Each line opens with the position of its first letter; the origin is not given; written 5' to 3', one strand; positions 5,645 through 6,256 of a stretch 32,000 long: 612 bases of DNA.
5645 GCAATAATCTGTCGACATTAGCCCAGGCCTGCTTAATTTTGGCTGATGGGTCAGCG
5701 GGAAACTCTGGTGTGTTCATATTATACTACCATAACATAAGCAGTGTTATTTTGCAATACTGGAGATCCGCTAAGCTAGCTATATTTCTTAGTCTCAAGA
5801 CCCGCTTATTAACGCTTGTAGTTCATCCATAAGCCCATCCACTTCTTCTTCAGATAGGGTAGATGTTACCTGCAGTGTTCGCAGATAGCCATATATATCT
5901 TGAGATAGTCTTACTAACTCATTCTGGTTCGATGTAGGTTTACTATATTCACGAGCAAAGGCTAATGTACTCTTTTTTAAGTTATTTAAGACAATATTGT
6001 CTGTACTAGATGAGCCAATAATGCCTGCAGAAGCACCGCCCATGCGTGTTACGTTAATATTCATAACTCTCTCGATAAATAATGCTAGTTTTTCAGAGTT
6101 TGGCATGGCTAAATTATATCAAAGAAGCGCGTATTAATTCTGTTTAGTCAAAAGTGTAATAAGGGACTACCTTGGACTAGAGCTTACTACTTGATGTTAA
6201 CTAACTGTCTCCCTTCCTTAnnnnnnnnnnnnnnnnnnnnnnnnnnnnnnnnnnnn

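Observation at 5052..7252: Secreted ricin-lectin + CHAP hydrolase followed by two orphan genes: candidate cell-wall-targeting effector locus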

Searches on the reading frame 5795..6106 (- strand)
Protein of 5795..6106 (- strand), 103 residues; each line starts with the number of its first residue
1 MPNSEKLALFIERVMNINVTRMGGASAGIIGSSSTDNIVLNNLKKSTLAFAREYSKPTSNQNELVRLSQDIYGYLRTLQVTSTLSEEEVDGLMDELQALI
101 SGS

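Call 3: search_protein_families(library=pfam, proteins=[window:5795-6106:-], max_evalue=0.1)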
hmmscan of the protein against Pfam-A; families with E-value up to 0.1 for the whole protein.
window:5795-6106:- (103 aa): 1 family
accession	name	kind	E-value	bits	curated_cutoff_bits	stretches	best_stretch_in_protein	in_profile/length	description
PF14054.11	DUF4249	-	0.095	12.7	28.5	1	36-87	176-233/269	Domain of unknown function (DUF4249)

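Call 4: search_protein_families(library=ncbifam, proteins=[window:5795-6106:-], max_evalue=0.1)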
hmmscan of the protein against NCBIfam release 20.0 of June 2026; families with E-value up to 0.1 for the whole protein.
window:5795-6106:- (103 aa): 0 families

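Call 19: find_homologous_proteins(query=window:5795-6106:-, max_evalue=0.01)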
Query window:5795-6106:- (103 aa): 12 proteins with E <= 0.01 among 14 candidates.
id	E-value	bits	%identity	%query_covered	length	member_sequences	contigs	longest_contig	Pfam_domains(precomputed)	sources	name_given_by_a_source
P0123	1.7e-50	186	89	100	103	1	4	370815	-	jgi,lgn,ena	jgi:hypothetical protein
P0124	1.9e-47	177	100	86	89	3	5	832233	-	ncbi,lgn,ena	-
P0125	2.5e-44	167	80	100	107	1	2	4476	-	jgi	jgi:hypothetical protein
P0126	4.6e-43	163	79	100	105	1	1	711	-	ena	-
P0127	5.5e-42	159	78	100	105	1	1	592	-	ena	-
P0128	1.2e-33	132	75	86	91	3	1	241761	-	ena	-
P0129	5.3e-33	130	65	99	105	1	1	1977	-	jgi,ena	-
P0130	3.4e-31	125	64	91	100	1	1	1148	-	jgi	jgi:hypothetical protein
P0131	1.8e-27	113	60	94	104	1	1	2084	-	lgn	-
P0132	9.1e-27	111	58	96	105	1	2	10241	-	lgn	-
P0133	1.5e-22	97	52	96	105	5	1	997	-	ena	-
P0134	2.7e-21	93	58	83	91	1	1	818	-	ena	-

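Call 21: find_encoding_contigs(protein=P0128, flank=8000, max_places=3)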
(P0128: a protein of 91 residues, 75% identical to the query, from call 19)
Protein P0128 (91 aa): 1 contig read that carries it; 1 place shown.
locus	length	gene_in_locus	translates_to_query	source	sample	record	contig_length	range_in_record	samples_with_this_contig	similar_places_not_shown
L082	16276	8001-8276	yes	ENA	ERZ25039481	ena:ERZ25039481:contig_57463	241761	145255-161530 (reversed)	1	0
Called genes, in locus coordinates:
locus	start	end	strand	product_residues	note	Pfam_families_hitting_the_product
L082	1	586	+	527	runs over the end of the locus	PF02811:PHP, PF07733:DNA_pol3_alpha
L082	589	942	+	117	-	PF07733:DNA_pol3_alpha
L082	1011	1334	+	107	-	PF17657:DNA_pol3_finger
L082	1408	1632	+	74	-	PF14579:HHH_6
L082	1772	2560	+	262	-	PF01336:tRNA_anti-codon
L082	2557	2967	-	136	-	-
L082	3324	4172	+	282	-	-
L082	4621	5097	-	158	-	PF22296:bAvd (faint)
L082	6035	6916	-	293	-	-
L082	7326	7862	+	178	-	-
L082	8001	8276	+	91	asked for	-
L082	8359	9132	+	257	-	PF01996:F420_ligase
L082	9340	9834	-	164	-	PF00588:SpoU_methylase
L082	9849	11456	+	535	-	PF00437:T2SSE, PF25199:nSTAND_NTPase5 (faint), PF07728:AAA_5 (faint)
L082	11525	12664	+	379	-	PF00665:rve, PF13333:rve_2 (faint), PF13683:rve_3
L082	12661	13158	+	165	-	PF01245:Ribosomal_L19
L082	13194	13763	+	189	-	PF01351:RNase_HII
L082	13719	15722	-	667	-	PF01433:Peptidase_M1, PF11838:ERAP1_C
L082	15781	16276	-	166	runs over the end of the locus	PF17900:Peptidase_M1_N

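Call 22: find_encoding_contigs(protein=P0132, flank=8000, max_places=3)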
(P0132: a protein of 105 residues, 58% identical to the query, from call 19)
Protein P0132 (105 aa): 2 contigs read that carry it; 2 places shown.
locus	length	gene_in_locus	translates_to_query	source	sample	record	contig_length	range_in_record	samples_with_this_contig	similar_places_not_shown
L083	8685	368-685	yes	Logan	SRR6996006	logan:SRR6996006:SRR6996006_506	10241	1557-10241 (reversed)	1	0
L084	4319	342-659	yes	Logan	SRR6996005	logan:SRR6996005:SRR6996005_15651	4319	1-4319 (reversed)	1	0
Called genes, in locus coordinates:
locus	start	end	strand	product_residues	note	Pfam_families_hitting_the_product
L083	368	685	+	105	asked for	-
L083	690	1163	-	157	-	PF00186:DHFR_1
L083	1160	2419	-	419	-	PF08245:Mur_ligase_M, PF27239:FOL3_C, PF02875:Mur_ligase_C (weak)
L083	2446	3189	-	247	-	PF00809:Pterin_bind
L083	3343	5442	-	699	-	PF02156:Glyco_hydro_26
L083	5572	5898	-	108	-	-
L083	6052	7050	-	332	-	-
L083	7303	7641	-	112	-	-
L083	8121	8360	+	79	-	-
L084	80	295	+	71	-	-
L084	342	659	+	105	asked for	-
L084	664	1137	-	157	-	PF00186:DHFR_1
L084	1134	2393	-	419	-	PF08245:Mur_ligase_M, PF27239:FOL3_C, PF02875:Mur_ligase_C (weak)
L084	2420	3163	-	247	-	PF00809:Pterin_bind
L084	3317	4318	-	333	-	?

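Call 25: search_protein_families(library=phrogs, proteins=[window:5795-6106:-], max_evalue=0.1)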
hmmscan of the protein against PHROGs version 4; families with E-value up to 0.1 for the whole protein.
window:5795-6106:- (103 aa): 0 families

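Call 26: search_protein_families(library=padloc, proteins=[window:5795-6106:-], max_evalue=0.1)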
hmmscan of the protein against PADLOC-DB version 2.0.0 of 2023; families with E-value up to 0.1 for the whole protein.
window:5795-6106:- (103 aa): 0 families

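Call 27: find_encoding_contigs(protein=P0123, flank=6000, max_places=4)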
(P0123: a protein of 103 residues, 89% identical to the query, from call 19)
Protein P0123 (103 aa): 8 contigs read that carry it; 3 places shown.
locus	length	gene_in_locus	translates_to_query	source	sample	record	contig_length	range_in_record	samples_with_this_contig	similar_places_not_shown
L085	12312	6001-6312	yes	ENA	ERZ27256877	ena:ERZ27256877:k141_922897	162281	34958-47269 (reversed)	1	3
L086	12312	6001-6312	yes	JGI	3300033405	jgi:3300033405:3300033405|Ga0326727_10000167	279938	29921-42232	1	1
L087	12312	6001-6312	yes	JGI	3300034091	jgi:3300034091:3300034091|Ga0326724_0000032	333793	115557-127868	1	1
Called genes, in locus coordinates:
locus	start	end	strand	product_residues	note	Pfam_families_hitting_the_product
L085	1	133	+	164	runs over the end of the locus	PF13083:KH_KhpA-B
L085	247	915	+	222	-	PF01746:tRNA_m1G_MT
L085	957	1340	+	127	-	PF09055:Sod_Ni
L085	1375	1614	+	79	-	PF10502:Peptidase_S26 (weak)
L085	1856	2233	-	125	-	-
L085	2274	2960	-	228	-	PF02518:HATPase_c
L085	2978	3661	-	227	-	PF00072:Response_reg, PF00486:Trans_reg_C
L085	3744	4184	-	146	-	-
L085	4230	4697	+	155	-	PF00293:NUDIX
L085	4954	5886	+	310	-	PF14200:RicinB_lectin_2 (faint), PF00652:Ricin_B_lectin, PF05257:CHAP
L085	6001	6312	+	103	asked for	-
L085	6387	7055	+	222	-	-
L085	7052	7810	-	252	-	PF03988:DUF347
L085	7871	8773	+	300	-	PF00005:ABC_tran, PF13304:AAA_21 (weak)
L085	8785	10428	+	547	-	-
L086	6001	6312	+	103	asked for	-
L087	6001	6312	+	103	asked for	-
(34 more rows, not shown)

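Call 28: find_encoding_contigs(protein=P0125, flank=6000, max_places=3)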
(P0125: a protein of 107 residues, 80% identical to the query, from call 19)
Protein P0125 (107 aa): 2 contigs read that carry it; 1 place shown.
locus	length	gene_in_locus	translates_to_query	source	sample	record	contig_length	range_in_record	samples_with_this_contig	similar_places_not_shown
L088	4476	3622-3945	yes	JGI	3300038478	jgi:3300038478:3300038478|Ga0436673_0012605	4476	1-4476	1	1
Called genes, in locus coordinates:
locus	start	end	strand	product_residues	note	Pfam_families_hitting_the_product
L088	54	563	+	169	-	PF12698:ABC2_membrane_3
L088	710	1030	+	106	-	PF03551:PadR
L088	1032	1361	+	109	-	PF06304:DUF1048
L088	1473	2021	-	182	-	PF01327:Pep_deformylase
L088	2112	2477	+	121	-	-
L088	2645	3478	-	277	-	-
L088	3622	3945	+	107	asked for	-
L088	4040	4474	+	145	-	?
